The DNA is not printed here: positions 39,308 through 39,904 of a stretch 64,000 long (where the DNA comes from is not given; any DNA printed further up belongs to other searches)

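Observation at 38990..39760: Low-GC block with two Shine-Dalgarno-preceded small ORFs next to an IS1182-family transposase relic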

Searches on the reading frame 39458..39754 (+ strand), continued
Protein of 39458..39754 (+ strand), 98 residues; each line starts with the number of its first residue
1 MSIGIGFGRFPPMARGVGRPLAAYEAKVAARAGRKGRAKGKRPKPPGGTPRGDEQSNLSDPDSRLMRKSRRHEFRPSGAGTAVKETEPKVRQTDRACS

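Call 52: fold_search(model_id=the predicted structure, library=pdb)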
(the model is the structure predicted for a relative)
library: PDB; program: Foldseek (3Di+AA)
matches with E <= 10: 780; with E <= 0.001: 3
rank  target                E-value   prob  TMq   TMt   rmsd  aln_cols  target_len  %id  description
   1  3cfu_A                2.6e-04  1.00  0.32  0.56  12.6       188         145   12  Crystal structure of the yjhA protein from Bacillus subtilis. Northeast Structural Genomics Consortium target SR562 (released 2008-03-18)
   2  3cfu_B                4.9e-04  1.00  0.33  0.61  10.5       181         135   11  Crystal structure of the yjhA protein from Bacillus subtilis. Northeast Structural Genomics Consortium target SR562 (released 2008-03-18)
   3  4les                  4.9e-04  1.00  0.30  0.51   9.4       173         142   16  2.2 Angstrom Crystal Structure of Conserved Hypothetical Protein from Bacillus anthracis. (released 2013-08-07)
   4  4tw1_B                4.5e-03  0.23  0.13  0.13  24.8       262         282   11  Crystal structure of the octameric pore complex of the Staphylococcus aureus Bi-component Toxin LukGH (released 2014-11-12)
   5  1tza_A                5.9e-03  1.00  0.25  0.48  12.6       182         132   13  X-ray structure of Northeast Structural Genomics Consortium target SoR45 (released 2004-07-27)
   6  1xvs_A                6.3e-03  0.97  0.23  0.42  15.2       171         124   13  Crystal structure of apaG Protein from Vibrio cholerae (released 2004-12-14)
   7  6rhw_H                1.1e-02  0.18  0.13  0.13  24.5       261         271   10  Crystal structure of human CD11b I-domain (CD11b-I) in complex with Staphylococcus aureus octameric bi-component leuko (released 2019-12-18)
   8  4tw1_D                1.2e-02  0.14  0.13  0.12  25.4       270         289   10  Crystal structure of the octameric pore complex of the Staphylococcus aureus Bi-component Toxin LukGH (released 2014-11-12)
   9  6rhv_H                1.2e-02  0.13  0.12  0.12  26.3       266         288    8  Crystal structure of mouse CD11b I-domain (CD11b-I) in complex with Staphylococcus aureus octameric bi-component leuko (released 2019-12-18)
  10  5k59_D                1.4e-02  0.16  0.13  0.13  23.3       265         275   11  Crystal structure of LukGH from Staphylococcus aureus in complex with a neutralising antibody (released 2016-08-10)
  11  4tw1_H                1.4e-02  0.15  0.13  0.13  25.8       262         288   11  Crystal structure of the octameric pore complex of the Staphylococcus aureus Bi-component Toxin LukGH (released 2014-11-12)
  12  4tw1_P                1.5e-02  0.13  0.12  0.12  25.0       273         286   10  Crystal structure of the octameric pore complex of the Staphylococcus aureus Bi-component Toxin LukGH (released 2014-11-12)
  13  2f1e_MODEL_1_A        1.6e-02  0.84  0.20  0.39  12.7       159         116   15  Solution structure of ApaG protein (released 2006-10-24)
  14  1tza_B                1.8e-02  0.99  0.25  0.48  12.1       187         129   13  X-ray structure of Northeast Structural Genomics Consortium target SoR45 (released 2004-07-27)
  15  5wvp                  1.8e-02  0.60  0.19  0.07  21.6       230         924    7  Expression, characterization and crystal structure of a novel beta-glucosidase from Paenibacillus barengoltzii (released 2018-01-31)
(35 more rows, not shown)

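Call 58: find_encoding_contigs(protein=P0088, flank=6000, max_places=4)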
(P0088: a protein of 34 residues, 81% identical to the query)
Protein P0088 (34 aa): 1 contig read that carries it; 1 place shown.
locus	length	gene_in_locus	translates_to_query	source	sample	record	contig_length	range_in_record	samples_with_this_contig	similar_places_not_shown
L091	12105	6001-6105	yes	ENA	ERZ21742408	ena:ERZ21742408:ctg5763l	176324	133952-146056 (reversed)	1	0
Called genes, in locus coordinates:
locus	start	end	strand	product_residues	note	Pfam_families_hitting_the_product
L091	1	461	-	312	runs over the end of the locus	PF00941:FAD_binding_5, PF03450:CO_deh_flav_C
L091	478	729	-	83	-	-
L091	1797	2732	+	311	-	PF00892:EamA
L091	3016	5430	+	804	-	PF01315:Ald_Xan_dh_C, PF02738:MoCoBD_1, PF20256:MoCoBD_2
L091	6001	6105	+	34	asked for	-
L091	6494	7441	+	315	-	PF14294:DUF4372, PF01609:DDE_Tnp_1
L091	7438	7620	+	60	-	-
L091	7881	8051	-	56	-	-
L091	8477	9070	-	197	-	PF13173:AAA_14, PF13401:AAA_22 (faint)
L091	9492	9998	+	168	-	PF02625:XdhC_CoxI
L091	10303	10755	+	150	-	PF13478:XdhC_C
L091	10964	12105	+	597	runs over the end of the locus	PF00005:ABC_tran, PF13555:AAA_29 (faint), PF13304:AAA_21 (faint), PF00005:ABC_tran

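Call 62: predict_structure(alignment_id=A5)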
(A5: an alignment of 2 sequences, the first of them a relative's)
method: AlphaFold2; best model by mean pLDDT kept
length: 112 residues; sequences in the alignment: 2
mean_pLDDT: 59.8   pTM: 0.54
mean pLDDT of the five models: 59.8, 45.2, 42.0, 39.4, 38.8
residues with pLDDT >= 90: 0; 70-90: 31; 50-70: 53; < 50: 28
segments of 3 or more residues with pLDDT < 50: 1-12, 62-72, 98-101
pLDDT, mean of each block of 10 residues (from residue 1): 42 53 64 67 62 65 41 59 76 58 67 70
secondary structure, 60 per line:
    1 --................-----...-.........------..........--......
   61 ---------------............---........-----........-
elements in order: H3-18 E28-36 E43-52 E55-60 H76-87 E91-98 E104-111

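Call 64: find_related_loci(query=A5, collection=metagenome_contigs, flank=4000)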
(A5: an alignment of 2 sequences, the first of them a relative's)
Query A5 (112 aa) in metagenome_contigs; peptide patterns used: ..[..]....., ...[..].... (x = any residue, [..] = any of these).
378 stretches matched a pattern, but none encodes a relative of the query by tblastn (E <= 1e-3).

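Call 65: find_related_loci(query=A5, collection=viral_contigs, flank=4000)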
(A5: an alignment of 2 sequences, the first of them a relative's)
Query A5 (112 aa) in viral_contigs; peptide patterns used: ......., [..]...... (x = any residue, [..] = any of these).
80 stretches matched a pattern, but none encodes a relative of the query by tblastn (E <= 1e-3).

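Call 73: search_protein_families(library=padloc, proteins=[P0032, P0030], max_evalue=0.01)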
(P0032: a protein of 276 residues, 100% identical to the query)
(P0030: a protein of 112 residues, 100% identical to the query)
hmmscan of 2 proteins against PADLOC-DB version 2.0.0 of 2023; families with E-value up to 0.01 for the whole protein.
P0032 (276 aa): 0 families

P0030 (112 aa): 0 families

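Call 75: search_solved_structures(query=A2, max_evalue=1)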
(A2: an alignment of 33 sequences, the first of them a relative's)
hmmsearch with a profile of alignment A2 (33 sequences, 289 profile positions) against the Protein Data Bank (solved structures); distinct sequences matched with E-value up to 1: 0.
